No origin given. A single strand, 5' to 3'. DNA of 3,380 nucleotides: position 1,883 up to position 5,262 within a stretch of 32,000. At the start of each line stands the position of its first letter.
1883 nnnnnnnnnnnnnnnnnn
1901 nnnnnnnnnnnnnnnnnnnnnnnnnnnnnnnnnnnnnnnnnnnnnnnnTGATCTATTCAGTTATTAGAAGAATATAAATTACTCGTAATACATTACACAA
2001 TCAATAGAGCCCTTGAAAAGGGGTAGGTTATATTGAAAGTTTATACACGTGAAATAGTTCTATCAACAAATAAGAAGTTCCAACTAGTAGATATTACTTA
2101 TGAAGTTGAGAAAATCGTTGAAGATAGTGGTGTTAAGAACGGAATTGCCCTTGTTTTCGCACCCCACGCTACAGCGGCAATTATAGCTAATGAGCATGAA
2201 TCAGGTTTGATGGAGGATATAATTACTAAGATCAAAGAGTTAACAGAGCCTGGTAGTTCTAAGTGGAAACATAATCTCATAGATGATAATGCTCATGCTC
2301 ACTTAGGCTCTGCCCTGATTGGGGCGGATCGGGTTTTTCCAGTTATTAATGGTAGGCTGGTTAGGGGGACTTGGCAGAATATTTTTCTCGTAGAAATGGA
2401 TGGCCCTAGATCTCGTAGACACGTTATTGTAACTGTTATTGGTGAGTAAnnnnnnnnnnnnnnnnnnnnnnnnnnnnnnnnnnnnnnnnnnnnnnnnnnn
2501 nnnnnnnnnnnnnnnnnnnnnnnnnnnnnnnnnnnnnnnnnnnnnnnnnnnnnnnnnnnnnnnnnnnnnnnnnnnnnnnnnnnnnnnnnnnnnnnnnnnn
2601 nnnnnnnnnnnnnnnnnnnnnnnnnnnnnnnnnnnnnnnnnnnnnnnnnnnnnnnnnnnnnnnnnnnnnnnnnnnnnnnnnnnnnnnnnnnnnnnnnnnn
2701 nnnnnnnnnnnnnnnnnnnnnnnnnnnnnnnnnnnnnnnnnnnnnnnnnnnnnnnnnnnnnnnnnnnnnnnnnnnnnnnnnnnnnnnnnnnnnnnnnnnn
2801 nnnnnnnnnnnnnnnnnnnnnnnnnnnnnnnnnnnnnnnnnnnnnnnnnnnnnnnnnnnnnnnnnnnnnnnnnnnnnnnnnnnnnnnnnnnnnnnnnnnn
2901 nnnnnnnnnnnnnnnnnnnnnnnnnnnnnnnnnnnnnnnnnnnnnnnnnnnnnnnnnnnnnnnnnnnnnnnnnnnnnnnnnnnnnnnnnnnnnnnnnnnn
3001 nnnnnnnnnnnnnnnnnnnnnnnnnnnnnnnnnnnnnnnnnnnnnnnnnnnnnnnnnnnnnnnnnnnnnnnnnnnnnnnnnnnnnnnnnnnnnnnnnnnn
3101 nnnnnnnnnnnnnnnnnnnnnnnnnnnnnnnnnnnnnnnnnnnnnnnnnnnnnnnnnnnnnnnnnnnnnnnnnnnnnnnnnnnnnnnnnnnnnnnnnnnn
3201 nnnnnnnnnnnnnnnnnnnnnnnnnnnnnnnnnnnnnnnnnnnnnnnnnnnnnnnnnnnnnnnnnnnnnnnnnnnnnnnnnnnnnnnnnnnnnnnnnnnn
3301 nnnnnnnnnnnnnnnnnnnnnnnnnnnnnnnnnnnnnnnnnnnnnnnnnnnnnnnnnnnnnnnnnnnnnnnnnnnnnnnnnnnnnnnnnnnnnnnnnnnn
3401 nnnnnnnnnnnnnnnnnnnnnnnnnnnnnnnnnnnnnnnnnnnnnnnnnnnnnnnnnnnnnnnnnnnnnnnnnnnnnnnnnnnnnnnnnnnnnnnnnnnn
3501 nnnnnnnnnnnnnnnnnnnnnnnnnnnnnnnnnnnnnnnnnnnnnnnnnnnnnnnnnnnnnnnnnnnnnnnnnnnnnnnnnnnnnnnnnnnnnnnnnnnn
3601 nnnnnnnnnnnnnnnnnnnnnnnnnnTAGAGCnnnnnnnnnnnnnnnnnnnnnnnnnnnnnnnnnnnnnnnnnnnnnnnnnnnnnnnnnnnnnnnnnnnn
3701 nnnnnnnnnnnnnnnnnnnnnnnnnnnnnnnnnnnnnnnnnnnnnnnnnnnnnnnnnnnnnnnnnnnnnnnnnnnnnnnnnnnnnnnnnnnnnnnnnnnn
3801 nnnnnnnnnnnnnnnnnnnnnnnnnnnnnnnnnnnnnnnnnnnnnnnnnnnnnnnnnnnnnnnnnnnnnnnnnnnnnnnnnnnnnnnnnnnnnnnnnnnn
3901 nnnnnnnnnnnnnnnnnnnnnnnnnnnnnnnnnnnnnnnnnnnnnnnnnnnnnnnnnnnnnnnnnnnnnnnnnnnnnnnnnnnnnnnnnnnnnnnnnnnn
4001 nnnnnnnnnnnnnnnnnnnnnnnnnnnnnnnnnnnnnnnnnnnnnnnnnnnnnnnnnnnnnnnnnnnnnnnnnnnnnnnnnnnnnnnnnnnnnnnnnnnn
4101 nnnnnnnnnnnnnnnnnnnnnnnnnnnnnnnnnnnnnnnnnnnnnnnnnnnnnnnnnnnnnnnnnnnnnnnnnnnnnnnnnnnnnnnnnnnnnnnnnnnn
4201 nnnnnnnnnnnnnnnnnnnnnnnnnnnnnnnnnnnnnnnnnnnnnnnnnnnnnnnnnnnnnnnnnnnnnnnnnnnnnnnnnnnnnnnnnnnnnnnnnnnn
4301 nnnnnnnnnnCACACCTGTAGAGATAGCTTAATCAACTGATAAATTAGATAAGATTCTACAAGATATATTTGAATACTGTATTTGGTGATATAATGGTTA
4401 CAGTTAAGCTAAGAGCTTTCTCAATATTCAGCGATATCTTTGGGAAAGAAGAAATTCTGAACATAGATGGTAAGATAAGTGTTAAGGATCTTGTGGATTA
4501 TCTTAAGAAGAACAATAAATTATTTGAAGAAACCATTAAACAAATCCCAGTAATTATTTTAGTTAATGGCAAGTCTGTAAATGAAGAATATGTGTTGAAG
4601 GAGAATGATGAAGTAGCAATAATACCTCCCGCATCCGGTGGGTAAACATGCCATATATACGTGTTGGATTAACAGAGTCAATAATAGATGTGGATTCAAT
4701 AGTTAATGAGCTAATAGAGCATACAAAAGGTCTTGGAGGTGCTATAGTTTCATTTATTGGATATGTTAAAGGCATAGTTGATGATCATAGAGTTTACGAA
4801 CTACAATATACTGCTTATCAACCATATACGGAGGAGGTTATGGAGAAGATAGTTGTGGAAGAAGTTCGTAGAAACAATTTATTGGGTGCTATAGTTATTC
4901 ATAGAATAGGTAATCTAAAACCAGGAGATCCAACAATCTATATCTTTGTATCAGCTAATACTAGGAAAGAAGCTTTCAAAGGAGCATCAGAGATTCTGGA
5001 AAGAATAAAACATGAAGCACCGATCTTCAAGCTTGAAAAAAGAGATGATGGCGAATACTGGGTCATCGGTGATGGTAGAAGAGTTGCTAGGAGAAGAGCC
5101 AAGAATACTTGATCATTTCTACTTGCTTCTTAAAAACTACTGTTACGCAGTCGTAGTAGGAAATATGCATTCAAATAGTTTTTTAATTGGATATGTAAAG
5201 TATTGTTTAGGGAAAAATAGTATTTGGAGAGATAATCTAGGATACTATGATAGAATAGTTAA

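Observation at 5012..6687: Pol-beta nucleotidyltransferase translationally coupled to a metallophosphoesterase pseudoenzyme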

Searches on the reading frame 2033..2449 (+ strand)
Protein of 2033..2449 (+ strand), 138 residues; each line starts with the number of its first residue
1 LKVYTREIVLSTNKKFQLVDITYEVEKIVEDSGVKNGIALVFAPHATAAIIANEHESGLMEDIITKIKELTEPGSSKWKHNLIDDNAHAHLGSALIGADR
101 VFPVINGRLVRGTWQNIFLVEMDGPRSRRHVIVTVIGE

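Call 84: search_protein_families(library=pfam, proteins=[window:2033-2449:+], max_evalue=0.0001)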
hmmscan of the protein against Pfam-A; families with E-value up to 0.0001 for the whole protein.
window:2033-2449:+ (138 aa): 1 family
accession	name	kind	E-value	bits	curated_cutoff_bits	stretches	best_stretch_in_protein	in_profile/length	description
PF01894.22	UPF0047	-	3.1e-36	124.5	27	1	20-135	1-117/117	Uncharacterised protein family UPF0047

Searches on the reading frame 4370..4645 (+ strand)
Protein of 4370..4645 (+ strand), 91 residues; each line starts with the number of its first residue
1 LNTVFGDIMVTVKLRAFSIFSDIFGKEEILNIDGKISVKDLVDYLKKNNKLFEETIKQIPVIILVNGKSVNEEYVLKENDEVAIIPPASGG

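Call 3: search_protein_families(library=pfam, proteins=[window:4370-4645:+], max_evalue=1)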
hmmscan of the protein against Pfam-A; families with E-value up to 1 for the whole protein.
window:4370-4645:+ (91 aa): 5 families
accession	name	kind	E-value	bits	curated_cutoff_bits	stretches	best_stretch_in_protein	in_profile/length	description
PF02597.26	ThiS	-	1.9e-12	48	22.5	1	22-91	9-76/76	ThiS family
PF14453.12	ThiS-like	-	0.00054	20.4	26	1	52-86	21-55/57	ThiS-like ubiquitin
PF14451.12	Ub-Mut7C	-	0.0031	17.8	23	1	62-86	51-75/81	Mut7-C ubiquitin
PF01479.30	S4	-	0.033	14.4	22.8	1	63-82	28-48/48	S4 domain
PF02824.27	TGS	-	0.069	13.6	22.2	1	64-85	38-59/60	TGS domain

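Call 4: search_protein_families(library=ncbifam, proteins=[window:4370-4645:+], max_evalue=1)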
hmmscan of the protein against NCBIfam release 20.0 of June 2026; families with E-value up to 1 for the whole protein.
window:4370-4645:+ (91 aa): 8 families
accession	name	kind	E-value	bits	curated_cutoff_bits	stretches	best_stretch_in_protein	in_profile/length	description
TIGR01687.1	moaD_arch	subfamily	6.4e-16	58.6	49.5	1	12-91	1-88/88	MoaD family protein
TIGR01682.1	moaD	equivalog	4.3e-09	37.1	66.15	1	13-91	2-80/80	molybdopterin converting factor subunit 1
NF041918.1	SAMP1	equivalog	4.4e-06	27.1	60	1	13-91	2-91/91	ubiquitin-like small modifier protein 1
NF053661.1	Urm1_like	equivalog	2.5e-05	24.4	70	1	21-91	9-79/79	Urm1-like protein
NF005028.0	PRK06437.1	equivalog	0.0048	17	85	1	30-91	15-67/67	hypothetical protein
NF008347.0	PRK11130.1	equivalog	0.0092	16.5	94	1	38-91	28-81/81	molybdopterin synthase sulfur carrier subunit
NF006231.0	PRK08364.1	equivalog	0.0095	16.2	80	1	62-91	41-70/70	sulfur carrier protein ThiS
TIGR03974.1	rSAM_six_Cys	equivalog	0.12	11.2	425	1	22-81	153-206/451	thioether cross-link-forming SCIFF peptide maturase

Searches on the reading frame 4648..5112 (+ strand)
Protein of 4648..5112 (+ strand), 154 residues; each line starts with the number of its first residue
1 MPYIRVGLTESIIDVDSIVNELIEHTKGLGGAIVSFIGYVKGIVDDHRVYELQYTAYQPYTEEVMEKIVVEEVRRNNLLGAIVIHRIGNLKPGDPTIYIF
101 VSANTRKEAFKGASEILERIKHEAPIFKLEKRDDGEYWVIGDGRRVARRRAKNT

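Call 3: search_protein_families(library=pfam, proteins=[window:4648-5112:+], max_evalue=1)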
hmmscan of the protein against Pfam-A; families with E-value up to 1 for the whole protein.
window:4648-5112:+ (154 aa): 2 families
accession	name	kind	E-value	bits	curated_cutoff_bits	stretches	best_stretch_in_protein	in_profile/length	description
PF02391.22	MoaE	-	7.6e-28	97.4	23.4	1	9-123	2-114/114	MoaE protein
PF19433.5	NDNF_C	-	0.14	12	26.5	1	53-102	105-155/175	Neuron-derived Neurotrophic Factor C-terminal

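Call 4: search_protein_families(library=ncbifam, proteins=[window:4648-5112:+], max_evalue=1)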
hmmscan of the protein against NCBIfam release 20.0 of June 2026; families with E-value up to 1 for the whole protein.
window:4648-5112:+ (154 aa): 2 families
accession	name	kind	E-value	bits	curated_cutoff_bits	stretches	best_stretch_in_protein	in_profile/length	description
NF011061.0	PRK14493.1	equivalog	6.5e-23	81.6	215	1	13-139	141-270/274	molybdopterin synthase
NF007959.0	PRK10678.1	equivalog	7.3e-19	67.8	175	1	29-140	27-138/150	molybdopterin synthase catalytic subunit MoaE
